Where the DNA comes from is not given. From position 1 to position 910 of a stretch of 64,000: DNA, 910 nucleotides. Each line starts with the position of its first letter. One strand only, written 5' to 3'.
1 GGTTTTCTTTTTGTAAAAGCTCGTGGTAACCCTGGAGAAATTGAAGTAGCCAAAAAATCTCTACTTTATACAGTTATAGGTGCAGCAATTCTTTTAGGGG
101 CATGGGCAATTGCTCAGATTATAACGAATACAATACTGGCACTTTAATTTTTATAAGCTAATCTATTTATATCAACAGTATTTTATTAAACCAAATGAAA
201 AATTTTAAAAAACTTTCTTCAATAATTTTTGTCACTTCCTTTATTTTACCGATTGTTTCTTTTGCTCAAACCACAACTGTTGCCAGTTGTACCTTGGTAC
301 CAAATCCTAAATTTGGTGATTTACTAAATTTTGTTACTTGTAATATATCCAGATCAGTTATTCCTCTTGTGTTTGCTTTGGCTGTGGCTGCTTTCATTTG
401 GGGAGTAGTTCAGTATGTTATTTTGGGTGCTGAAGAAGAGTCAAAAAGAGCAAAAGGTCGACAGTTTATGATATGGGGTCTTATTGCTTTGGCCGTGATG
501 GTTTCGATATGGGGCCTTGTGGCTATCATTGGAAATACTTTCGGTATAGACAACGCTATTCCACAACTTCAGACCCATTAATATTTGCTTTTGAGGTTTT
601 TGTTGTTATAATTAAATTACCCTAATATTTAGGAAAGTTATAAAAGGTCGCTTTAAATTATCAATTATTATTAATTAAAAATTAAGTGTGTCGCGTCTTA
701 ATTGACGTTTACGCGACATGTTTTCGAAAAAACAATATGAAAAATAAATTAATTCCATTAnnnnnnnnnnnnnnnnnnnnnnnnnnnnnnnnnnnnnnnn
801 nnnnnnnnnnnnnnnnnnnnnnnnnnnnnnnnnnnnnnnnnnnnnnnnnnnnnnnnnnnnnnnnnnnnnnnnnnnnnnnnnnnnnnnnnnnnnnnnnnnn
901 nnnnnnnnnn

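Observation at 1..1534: Tandem array of four paralogous VirB2/TrbC-pilin-like genes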

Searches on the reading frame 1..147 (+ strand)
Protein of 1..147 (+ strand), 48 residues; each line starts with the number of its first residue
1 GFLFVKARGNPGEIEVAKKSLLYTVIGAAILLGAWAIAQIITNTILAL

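Call 4: search_protein_families(library=pfam, proteins=[window:1-147:+], max_evalue=1)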
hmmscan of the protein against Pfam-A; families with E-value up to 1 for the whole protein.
window:1-147:+ (48 aa): 1 family
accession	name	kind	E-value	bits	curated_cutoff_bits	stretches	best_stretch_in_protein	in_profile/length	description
PF18895.5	T4SS_pilin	-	7.9e-06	26.3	26.6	1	3-41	34-71/71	Type IV secretion system pilin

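Call 5: search_protein_families(library=ncbifam, proteins=[window:1-147:+], max_evalue=1)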
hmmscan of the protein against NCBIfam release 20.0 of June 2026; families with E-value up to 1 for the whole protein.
window:1-147:+ (48 aa): 1 family
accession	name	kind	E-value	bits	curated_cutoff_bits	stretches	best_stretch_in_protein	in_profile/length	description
NF045849.1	ICE_MMCAP2_0565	equivalog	1.9e-05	24.2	40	1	2-45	37-80/80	Mbov_0395 family pilin-like conjugal transfer protein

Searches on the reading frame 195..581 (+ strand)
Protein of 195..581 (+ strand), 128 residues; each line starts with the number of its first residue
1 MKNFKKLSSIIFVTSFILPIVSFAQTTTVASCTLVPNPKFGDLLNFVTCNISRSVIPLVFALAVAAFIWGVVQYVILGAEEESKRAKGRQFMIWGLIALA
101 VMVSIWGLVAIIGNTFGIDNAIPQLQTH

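Call 4: search_protein_families(library=pfam, proteins=[window:195-581:+], max_evalue=1)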
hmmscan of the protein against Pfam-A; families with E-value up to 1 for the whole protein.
window:195-581:+ (128 aa): 5 families
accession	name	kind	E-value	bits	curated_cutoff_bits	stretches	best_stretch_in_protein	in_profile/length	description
PF18895.5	T4SS_pilin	-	4.7e-07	30.2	26.6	1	47-111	8-70/71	Type IV secretion system pilin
PF14093.11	DUF4271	-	0.017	15.4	29.7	1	51-125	44-121/206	Domain of unknown function (DUF4271)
PF12725.13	DUF3810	-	0.19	11.5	28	1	40-108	9-81/311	Protein of unknown function (DUF3810)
PF17364.7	DUF5389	-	0.2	12.2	25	0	82-116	3-37/104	Family of unknown function (DUF5389)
PF09323.15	DUF1980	-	0.31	11.9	25.9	0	51-85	26-60/110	DUF1980 N-terminal domain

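Call 5: search_protein_families(library=ncbifam, proteins=[window:195-581:+], max_evalue=1)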
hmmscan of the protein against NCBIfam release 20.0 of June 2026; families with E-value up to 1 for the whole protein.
window:195-581:+ (128 aa): 4 families
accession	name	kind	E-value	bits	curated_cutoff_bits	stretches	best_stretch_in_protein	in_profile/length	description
NF045849.1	ICE_MMCAP2_0565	equivalog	0.00062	19.4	40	1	58-112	20-76/80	Mbov_0395 family pilin-like conjugal transfer protein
NF000825.0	PRK00068.1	subfamily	0.041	11.7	995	1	51-113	165-229/973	hypothetical protein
TIGR03943.1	TIGR03943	equivalog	0.057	12.8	88.8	1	51-106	9-71/221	TIGR03943 family putative permease subunit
NF047798.1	leader_Chryseo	domain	0.3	11.4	23.5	1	1-8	1-8/18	bacteriocin-like protein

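Call 10: find_encoding_contigs(protein=window:195-581:+, flank=10000, max_places=6)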
Protein window:195-581:+ (128 aa): 14 contigs read that carry it; 6 places shown.
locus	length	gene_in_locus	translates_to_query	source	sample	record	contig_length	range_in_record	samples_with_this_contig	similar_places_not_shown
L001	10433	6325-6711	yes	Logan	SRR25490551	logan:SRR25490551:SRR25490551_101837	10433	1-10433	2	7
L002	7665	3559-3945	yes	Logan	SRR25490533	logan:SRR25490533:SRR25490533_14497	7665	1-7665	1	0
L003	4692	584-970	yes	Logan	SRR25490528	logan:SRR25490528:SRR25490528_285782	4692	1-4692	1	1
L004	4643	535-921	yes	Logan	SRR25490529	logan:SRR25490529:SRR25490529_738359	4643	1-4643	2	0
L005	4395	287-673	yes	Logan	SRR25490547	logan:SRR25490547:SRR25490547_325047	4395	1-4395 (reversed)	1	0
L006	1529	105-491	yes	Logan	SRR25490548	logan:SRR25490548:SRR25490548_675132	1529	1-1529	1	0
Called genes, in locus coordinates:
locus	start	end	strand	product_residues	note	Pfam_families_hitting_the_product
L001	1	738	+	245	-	?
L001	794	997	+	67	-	-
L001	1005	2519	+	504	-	-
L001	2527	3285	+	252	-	-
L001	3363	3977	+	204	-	PF01209:Ubie_methyltran, PF02475:TRM5-TYW2_MTfase, PF02527:GidB (weak), PF05175:MTS (weak), PF13649:Methyltransf_25, PF13847:Methyltransf_31, PF08241:Methyltransf_11, PF08242:Methyltransf_12, +2 more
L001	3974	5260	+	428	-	PF01547:SBP_bac_1, PF13416:SBP_bac_8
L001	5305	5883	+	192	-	PF18895:T4SS_pilin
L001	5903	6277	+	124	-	PF18895:T4SS_pilin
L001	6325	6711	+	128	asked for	PF18895:T4SS_pilin (weak)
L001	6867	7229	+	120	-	PF18895:T4SS_pilin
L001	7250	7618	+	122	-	PF18895:T4SS_pilin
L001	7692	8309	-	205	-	-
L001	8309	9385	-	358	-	-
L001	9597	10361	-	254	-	-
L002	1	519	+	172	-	?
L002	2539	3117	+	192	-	PF18895:T4SS_pilin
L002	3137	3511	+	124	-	PF18895:T4SS_pilin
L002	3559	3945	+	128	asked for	PF18895:T4SS_pilin (weak)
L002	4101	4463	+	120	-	PF18895:T4SS_pilin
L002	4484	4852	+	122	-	PF18895:T4SS_pilin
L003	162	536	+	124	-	PF18895:T4SS_pilin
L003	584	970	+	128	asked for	PF18895:T4SS_pilin (weak)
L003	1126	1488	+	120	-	PF18895:T4SS_pilin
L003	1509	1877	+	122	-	PF18895:T4SS_pilin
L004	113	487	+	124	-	PF18895:T4SS_pilin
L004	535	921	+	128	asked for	PF18895:T4SS_pilin (weak)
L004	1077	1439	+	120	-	PF18895:T4SS_pilin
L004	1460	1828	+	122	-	PF18895:T4SS_pilin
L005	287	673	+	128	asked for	PF18895:T4SS_pilin (weak)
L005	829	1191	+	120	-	PF18895:T4SS_pilin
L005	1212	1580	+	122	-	PF18895:T4SS_pilin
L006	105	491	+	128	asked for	PF18895:T4SS_pilin (weak)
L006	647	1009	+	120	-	PF18895:T4SS_pilin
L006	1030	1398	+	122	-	PF18895:T4SS_pilin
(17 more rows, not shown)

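Call 46: search_protein_families(library=pfam, proteins=[L001:1005-2519:+], max_evalue=0.001)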
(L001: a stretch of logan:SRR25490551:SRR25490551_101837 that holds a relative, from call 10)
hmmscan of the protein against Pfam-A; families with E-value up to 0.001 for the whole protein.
L001:1005-2519:+ (504 aa): 1 family
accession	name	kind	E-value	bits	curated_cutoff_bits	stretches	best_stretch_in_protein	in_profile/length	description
PF24911.1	YfjL_C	-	0.00036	21.5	28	1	427-503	56-116/117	YfjL-like C-terminal domain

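Call 69: search_protein_families(library=pfam, proteins=[L001:5266-5883:+, L001:5903-6277:+], max_evalue=0.01)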
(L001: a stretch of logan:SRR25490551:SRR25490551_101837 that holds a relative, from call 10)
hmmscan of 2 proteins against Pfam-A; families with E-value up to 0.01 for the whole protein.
L001:5266-5883:+ (205 aa): 3 families
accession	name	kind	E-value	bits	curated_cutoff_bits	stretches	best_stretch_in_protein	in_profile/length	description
PF18895.5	T4SS_pilin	-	6.8e-09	36.1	26.6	1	127-191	8-70/71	Type IV secretion system pilin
PF04956.18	TrbC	-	4.5e-05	24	27.9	1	125-185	38-91/98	TrbC/VIRB2 pilin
PF23396.1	DUF7103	-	0.0035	17.8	27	1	135-181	29-75/159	Family of unknown function (DUF7103)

L001:5903-6277:+ (124 aa): 2 families
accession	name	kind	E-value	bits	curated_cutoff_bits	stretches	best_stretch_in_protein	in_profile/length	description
PF18895.5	T4SS_pilin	-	1e-07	32.3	26.6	1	47-117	2-71/71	Type IV secretion system pilin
PF04956.18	TrbC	-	0.00016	22.3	27.9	1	13-116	16-97/98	TrbC/VIRB2 pilin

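Call 72: find_homologous_proteins(query=L001:3974-5260:+, max_evalue=0.001)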
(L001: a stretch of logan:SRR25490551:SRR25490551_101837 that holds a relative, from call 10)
Query L001:3974-5260:+ (428 aa): 1613 proteins with E <= 0.001 among 8000 candidates; the best 120 are listed.
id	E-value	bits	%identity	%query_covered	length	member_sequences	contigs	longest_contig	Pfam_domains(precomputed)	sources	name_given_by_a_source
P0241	5.4e-278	940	100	100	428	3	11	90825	PF13416.12,PF01547.31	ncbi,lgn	-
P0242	2.9e-232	789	81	100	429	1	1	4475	PF01547.31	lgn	-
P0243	2.6e-219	747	77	100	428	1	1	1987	PF13416.12,PF01547.31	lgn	-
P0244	2.7e-216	737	78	100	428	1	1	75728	PF13416.12,PF01547.31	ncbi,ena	-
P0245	2.2e-214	730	76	100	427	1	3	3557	PF13416.12,PF01547.31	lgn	-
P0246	1.2e-210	718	52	90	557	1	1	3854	PF13416.12,PF01547.31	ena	-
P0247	3.5e-207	707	74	100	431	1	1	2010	PF01547.31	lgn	-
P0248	3.4e-203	694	73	100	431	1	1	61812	PF13416.12,PF01547.31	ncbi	-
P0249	5.5e-191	653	69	100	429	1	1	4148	PF13416.12,PF01547.31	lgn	-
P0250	5.7e-188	643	69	100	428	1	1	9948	PF13416.12,PF01547.31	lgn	-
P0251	6.5e-188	643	69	100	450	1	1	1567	-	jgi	-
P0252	1.5e-187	642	68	100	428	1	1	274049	PF13416.12,PF01547.31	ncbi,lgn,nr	ncbi:extracellular solute-binding protein [Candidatus Nomurabacteria bacterium]|nr:extracellular sol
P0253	1.8e-187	642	68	100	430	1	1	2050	PF13416.12,PF01547.31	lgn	-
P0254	4.2e-185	634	67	100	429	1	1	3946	PF13416.12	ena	-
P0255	5.3e-185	634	67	99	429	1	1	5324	PF01547.31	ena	-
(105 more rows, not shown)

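Call 73: find_encoding_contigs(protein=P0241, flank=10000, max_places=3)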
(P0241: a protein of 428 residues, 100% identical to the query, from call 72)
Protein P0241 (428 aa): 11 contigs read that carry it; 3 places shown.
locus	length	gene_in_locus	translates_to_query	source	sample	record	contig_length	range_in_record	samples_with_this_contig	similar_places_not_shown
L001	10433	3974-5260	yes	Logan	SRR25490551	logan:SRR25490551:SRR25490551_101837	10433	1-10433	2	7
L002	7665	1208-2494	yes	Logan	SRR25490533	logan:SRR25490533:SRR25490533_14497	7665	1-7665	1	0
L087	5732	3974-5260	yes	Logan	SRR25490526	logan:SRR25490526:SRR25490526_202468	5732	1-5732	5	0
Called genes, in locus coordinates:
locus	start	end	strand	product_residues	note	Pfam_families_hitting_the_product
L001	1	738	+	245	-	?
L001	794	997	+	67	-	-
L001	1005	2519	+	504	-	-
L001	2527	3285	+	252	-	-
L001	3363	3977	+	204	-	PF01209:Ubie_methyltran, PF02475:TRM5-TYW2_MTfase, PF02527:GidB (weak), PF05175:MTS (weak), PF13649:Methyltransf_25, PF13847:Methyltransf_31, PF08241:Methyltransf_11, PF08242:Methyltransf_12, +2 more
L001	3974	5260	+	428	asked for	PF01547:SBP_bac_1, PF13416:SBP_bac_8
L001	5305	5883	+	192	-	PF18895:T4SS_pilin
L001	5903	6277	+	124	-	PF18895:T4SS_pilin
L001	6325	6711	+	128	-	PF18895:T4SS_pilin (weak)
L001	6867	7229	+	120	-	PF18895:T4SS_pilin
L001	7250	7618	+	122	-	PF18895:T4SS_pilin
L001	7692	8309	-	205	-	-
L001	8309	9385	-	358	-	-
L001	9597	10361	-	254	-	-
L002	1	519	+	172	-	?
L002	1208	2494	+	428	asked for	PF01547:SBP_bac_1, PF13416:SBP_bac_8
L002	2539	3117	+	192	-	PF18895:T4SS_pilin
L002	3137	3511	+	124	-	PF18895:T4SS_pilin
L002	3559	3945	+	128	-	PF18895:T4SS_pilin (weak)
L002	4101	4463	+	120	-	PF18895:T4SS_pilin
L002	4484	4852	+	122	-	PF18895:T4SS_pilin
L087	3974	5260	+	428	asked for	PF01547:SBP_bac_1, PF13416:SBP_bac_8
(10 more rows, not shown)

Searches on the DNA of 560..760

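Call 56: search_rna_families(source=window, start=560, end=760, threshold=evalue, max_evalue=10)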
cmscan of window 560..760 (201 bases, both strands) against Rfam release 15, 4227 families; matches with E-value up to 10: 4.
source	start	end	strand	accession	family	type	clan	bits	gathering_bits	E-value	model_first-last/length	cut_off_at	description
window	616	660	+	RF02426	SpF03_sRNA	Gene; sRNA;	-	18.9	50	1.7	1-106/106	no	Streptococcus sRNA SpF03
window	646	760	-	RF00004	U2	Gene; snRNA; splicing;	CL00006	10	46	7.1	74-192/192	5'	U2 spliceosomal RNA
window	560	631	-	RF00064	HgcG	Gene; snRNA; snoRNA; HACA-box;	-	6.8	77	6.7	1-74/276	3'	HgcG RNA (Pab40)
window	688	760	+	RF00209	IRES_Pesti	Cis-reg; IRES;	CL00017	6.4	180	9.3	1-71/380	3'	Pestivirus internal ribosome entry site (IRES) including 5'UTR SLI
